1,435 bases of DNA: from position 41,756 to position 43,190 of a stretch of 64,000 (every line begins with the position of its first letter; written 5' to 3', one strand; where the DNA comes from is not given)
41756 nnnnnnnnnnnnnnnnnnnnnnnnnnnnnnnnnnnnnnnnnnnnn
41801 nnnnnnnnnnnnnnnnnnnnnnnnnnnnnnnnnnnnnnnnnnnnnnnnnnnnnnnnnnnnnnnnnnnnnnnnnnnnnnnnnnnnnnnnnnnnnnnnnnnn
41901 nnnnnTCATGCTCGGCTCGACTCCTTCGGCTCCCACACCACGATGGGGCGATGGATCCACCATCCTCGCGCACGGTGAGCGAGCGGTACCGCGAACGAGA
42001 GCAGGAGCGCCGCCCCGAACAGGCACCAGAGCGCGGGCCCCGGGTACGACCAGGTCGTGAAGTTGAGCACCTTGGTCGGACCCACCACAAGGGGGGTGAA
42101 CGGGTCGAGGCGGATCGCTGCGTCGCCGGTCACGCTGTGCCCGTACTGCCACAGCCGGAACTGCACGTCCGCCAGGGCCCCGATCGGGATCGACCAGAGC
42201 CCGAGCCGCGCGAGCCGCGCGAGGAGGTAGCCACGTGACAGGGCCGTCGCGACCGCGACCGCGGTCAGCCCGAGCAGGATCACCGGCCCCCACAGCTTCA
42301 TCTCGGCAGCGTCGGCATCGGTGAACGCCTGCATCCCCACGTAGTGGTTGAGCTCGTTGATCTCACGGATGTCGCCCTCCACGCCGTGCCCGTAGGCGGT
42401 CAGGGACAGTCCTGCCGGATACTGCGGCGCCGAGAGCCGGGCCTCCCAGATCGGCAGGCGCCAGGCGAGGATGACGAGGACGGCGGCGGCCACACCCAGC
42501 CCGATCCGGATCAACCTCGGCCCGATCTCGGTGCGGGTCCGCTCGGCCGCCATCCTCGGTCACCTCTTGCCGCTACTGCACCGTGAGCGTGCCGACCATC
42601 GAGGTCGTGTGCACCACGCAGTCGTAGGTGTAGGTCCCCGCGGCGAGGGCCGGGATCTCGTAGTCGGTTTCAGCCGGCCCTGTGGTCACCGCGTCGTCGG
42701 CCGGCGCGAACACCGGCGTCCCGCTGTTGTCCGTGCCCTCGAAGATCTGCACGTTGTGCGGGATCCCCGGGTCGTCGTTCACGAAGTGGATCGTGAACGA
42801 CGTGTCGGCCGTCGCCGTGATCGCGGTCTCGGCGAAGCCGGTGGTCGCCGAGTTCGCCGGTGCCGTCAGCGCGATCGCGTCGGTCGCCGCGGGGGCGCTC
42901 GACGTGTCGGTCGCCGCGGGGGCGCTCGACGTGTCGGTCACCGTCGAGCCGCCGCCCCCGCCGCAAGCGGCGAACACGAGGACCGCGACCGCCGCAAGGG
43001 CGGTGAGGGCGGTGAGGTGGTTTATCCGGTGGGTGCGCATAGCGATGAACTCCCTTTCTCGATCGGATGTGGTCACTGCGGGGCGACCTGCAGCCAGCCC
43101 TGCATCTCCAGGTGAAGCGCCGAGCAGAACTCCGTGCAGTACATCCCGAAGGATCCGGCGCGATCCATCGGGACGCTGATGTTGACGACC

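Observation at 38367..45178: Compact actinobacterial nos cluster with mixed clade features and missing canonical accessory genes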

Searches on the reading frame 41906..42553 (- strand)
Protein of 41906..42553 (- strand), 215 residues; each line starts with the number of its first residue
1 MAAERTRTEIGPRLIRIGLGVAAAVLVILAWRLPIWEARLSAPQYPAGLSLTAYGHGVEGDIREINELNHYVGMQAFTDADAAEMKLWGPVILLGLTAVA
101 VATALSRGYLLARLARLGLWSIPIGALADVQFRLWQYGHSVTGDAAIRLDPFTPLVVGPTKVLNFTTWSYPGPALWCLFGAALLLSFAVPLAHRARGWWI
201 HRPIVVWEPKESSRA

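Call 4: search_protein_families(library=pfam, proteins=[window:41906-42553:-], max_evalue=0.01)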
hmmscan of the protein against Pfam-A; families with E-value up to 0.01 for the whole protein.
window:41906-42553:- (215 aa): 0 families

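Call 5: search_protein_families(library=ncbifam, proteins=[window:41906-42553:-], max_evalue=0.01)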
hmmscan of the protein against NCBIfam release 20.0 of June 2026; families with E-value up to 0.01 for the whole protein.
window:41906-42553:- (215 aa): 0 families

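Call 45: find_homologous_proteins(query=window:41906-42553:-, max_evalue=0.00001)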
Query window:41906-42553:- (215 aa): 238 proteins with E <= 0.00001 among 8000 candidates; the best 120 are listed.
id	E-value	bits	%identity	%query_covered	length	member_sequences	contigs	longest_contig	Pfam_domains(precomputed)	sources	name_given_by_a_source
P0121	3.0e-124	431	93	100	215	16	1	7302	-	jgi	-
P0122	1.6e-99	350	70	100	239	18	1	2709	-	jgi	-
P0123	1.3e-94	334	70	96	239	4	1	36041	-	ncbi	ncbi:MAG: hypothetical protein ABI572_08655 [Actinomycetota bacterium]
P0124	3.8e-87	310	70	94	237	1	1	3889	-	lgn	-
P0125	6.6e-87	309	75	90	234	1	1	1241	-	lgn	-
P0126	3.5e-85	303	72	92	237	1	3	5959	-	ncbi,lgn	-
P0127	4.1e-85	303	74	90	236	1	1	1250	-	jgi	-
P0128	3.0e-83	297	69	93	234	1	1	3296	-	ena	-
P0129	4.8e-83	296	69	95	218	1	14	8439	-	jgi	jgi:copper chaperone NosL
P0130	6.9e-83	296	70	90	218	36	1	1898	-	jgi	-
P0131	1.3e-82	295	69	95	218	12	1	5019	-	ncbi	-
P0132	1.5e-82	295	70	92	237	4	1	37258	-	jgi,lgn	jgi:hypothetical protein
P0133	1.7e-82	294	68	95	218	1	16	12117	-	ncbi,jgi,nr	ncbi:MAG TPA: hypothetical protein VG993_03720 [Actinomycetota bacterium]|jgi:copper chaperone NosL|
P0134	2.3e-82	294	71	92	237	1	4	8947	-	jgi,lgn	jgi:hypothetical protein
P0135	2.5e-82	294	69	95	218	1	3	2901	-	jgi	jgi:copper chaperone NosL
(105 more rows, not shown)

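Call 48: search_solved_structures(query=A4, max_evalue=10)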
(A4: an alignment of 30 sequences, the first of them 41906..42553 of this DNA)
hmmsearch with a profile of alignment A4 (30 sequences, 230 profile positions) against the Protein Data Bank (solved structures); distinct sequences matched with E-value up to 10: 0.

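Call 52: predict_structure(alignment_id=A4)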
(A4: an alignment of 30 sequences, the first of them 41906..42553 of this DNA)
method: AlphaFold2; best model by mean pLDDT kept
length: 215 residues; sequences in the alignment: 30
mean_pLDDT: 86.4   pTM: 0.79
mean pLDDT of the five models: 86.4, 84.9, 83.7, 77.8, 76.5
residues with pLDDT >= 90: 108; 70-90: 83; 50-70: 18; < 50: 6
segments of 3 or more residues with pLDDT < 50: 1-3, 213-215
pLDDT, mean of each block of 10 residues (from residue 1): 55 89 97 94 90 90 89 80 80 97 92 95 93 88 84 90 90 96 91 81 67 52
secondary structure, 60 per line:
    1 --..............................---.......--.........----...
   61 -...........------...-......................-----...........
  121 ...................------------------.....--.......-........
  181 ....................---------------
elements in order: H3-32 E36-42 E45-53 E58-60 H62-72 H83-104 H110-139 E158-162 E165-171 H173-200

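Call 54: fold_search(model_id=the predicted structure, library=pdb)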
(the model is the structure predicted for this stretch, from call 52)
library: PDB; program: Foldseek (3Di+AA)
matches with E <= 10: 197; with E <= 0.001: 9
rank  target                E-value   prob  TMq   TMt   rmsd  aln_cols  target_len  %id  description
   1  7rz5_A                3.5e-04  1.00  0.36  0.18   8.9       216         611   13  Structure of the complex of LBD-TMD part of AMPA receptor GluA2 with auxiliary subunit TARP gamma-5 bound to competiti (released 2021-10-27)
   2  3x29_C                3.9e-04  1.00  0.47  0.59   5.8       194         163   16  CRYSTAL STRUCTURE of MOUSE CLAUDIN-19 IN COMPLEX with C-TERMINAL FRAGMENT OF CLOSTRIDIUM PERFRINGENS ENTEROTOXIN (released 2015-01-21)
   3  7rz6_A                5.9e-04  1.00  0.45  0.13   8.3       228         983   10  Structure of the complex of AMPA receptor GluA2 with auxiliary subunit TARP gamma-5 bound to agonist glutamate (released 2021-10-27)
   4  8ss4_A                6.3e-04  1.00  0.41  0.18   8.6       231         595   12  Structure of LBD-TMD of AMPA receptor GluA2 in complex with auxiliary subunits TARP gamma-5 and cornichon-2 (apo state (released 2023-09-06)
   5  3x29_A                7.1e-04  1.00  0.44  0.55   6.3       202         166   15  CRYSTAL STRUCTURE of MOUSE CLAUDIN-19 IN COMPLEX with C-TERMINAL FRAGMENT OF CLOSTRIDIUM PERFRINGENS ENTEROTOXIN (released 2015-01-21)
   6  7rz4_A                7.1e-04  1.00  0.36  0.12   8.6       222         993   12  Structure of the complex of AMPA receptor GluA2 with auxiliary subunit TARP gamma-5 bound to competitive antagonist ZK (released 2021-10-27)
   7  8ssa_A                7.5e-04  1.00  0.41  0.12   9.0       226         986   12  Structure of AMPA receptor GluA2 complex with auxiliary subunits TARP gamma-5 and cornichon-2 bound to glutamate and c (released 2023-09-06)
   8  7ryy_A                7.5e-04  1.00  0.39  0.18   8.7       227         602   13  Structure of the complex of LBD-TMD part of AMPA receptor GluA2 with auxiliary subunit TARP gamma-5 bound to agonist g (released 2021-10-27)
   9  8ss3_A                9.5e-04  1.00  0.37  0.18   8.5       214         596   11  Structure of LBD-TMD of AMPA receptor GluA2 in complex with auxiliary subunits TARP gamma-5 and cornichon-2 bound to c (released 2023-09-06)
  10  7rz8_A                1.3e-03  0.99  0.35  0.17   8.9       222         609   13  Structure of the complex of LBD-TMD part of AMPA receptor GluA2 with auxiliary subunit TARP gamma-5 bound to agonist q (released 2021-10-27)
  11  8ss7_A                2.2e-03  0.99  0.37  0.17   7.8       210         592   11  Structure of AMPA receptor GluA2 complex with auxiliary subunits TARP gamma-5 and cornichon-2 bound to competitive ant (released 2023-09-06)
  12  6ov2_A                2.4e-03  0.99  0.35  0.41   9.1       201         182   15  Crystal structure of human claudin-9 in complex with Clostridium perfringens entertoxin C-terminal domain in closed fo (released 2019-09-04)
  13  8ss6_A                4.1e-03  0.98  0.36  0.12   8.0       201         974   12  Structure of AMPA receptor GluA2 complex with auxiliary subunits TARP gamma-5 and cornichon-2 bound to competitive ant (released 2023-09-06)
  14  8u4v_A                4.6e-03  0.99  0.42  0.48   8.2       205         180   12  Cryo-EM structure of human claudin-4 complex with Clostridium perfringens enterotoxin C-terminal domain, sFab COP-1, a (released 2023-10-25)
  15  8ss2_A                5.8e-03  0.96  0.35  0.11   7.6       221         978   11  Structure of AMPA receptor GluA2 complex with auxiliary subunits TARP gamma-5 and cornichon-2 bound to competitive ant (released 2023-09-06)
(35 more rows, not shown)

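Call 55: search_protein_families(library=pfam, proteins=[window:41906-42553:-], max_evalue=10)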
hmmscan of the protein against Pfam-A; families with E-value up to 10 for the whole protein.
window:41906-42553:- (215 aa): 0 families

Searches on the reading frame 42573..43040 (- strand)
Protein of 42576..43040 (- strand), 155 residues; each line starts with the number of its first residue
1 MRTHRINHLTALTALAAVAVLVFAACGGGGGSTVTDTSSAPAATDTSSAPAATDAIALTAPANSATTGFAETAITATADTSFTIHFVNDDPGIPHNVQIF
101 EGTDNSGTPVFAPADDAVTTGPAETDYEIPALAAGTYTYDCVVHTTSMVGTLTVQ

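Call 4: search_protein_families(library=pfam, proteins=[window:42576-43040:-], max_evalue=0.01)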
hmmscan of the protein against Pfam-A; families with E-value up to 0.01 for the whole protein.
seq(155 aa): 2 families
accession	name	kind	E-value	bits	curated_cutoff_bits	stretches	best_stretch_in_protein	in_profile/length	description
PF13473.12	Cupredoxin_1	-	8.7e-06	26.1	27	1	67-154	30-104/104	Cupredoxin-like domain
PF00127.26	Copper-bind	-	8.8e-06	26.5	21.2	1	77-155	20-99/99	Copper binding proteins, plastocyanin/azurin family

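Call 5: search_protein_families(library=ncbifam, proteins=[window:42576-43040:-], max_evalue=0.01)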
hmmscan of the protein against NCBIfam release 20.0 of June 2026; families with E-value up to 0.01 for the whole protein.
seq(155 aa): 6 families
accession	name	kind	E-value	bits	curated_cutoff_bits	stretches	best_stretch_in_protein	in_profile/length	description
TIGR02656.1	cyanin_plasto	equivalog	2.4e-06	27.9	87.85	1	69-155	14-99/99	plastocyanin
NF003782.0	PRK05371.1-3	subfamily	0.0031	15.9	711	1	1-69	1-68/648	Xaa-Pro dipeptidyl-peptidase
TIGR03102.1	halo_cynanin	subfamily_domain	0.0071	16.4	93.8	1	53-154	21-114/115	halocyanin domain-containing protein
NF033865.1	fusolisin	equivalog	0.0079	14.3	999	1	14-102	11-102/1006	fusolisin family autotransporter serine protease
NF053526.1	Myco_lipo_LppK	equivalog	0.0084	16.1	125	0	7-62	4-59/167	lipoprotein LppK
NF058595.1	invert_tail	domain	0.0098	16.2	37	1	8-46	54-92/113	lipo-invert putative C-terminal anchoring domain-containing protein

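Call 74: search_solved_structures(query=A2, max_evalue=1)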
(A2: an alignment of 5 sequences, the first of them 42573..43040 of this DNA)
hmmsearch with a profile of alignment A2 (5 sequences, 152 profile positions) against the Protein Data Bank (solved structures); distinct sequences matched with E-value up to 1: 87 (the best 60 are shown).
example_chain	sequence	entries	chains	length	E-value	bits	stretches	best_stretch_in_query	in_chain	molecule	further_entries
2aan_A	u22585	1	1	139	7.4e-12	48.8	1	43-151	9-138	auracyanin A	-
7zqe_M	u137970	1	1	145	1.8e-09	41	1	45-152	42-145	Plastocyanin, chloroplastic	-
2plt_A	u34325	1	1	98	2.4e-09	40.6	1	54-152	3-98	PLASTOCYANIN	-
1ov8_A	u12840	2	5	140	1.7e-08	37.9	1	49-151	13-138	Auracyanin B | PROTEIN (AURACYANIN)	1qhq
6kol_A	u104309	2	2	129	3.4e-08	36.9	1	52-151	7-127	Blue (Type 1) copper domain protein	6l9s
6yez_P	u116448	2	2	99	7.6e-08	35.7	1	64-152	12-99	Plastocyanin, chloroplastic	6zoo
3cvb_A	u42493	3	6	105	2.8e-07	33.9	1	54-152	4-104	Plastocyanin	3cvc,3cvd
1oow_A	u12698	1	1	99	7.9e-07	32.5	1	81-152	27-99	Plastocyanin, chloroplast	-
1ag6_A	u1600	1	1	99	8e-07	32.4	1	81-152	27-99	PLASTOCYANIN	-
1ylb_B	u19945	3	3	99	8.2e-07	32.4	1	81-152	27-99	Plastocyanin, chloroplast | PLASTOCYANIN | Plastocyanin, chloroplastic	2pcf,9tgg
4dp0_X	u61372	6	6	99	9.5e-07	32.2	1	63-151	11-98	Plastocyanin B, chloroplastic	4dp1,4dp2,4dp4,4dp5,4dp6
2w88_A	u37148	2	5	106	1e-06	32.1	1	53-152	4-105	PLASTOCYANIN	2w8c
1baw_A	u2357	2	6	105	1.1e-06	31.9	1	54-152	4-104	PLASTOCYANIN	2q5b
2bz7_A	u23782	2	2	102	1.3e-06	31.8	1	60-152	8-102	PLASTOCYANIN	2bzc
1bxu_A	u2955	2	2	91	2.5e-06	30.8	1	53-152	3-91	PLASTOCYANIN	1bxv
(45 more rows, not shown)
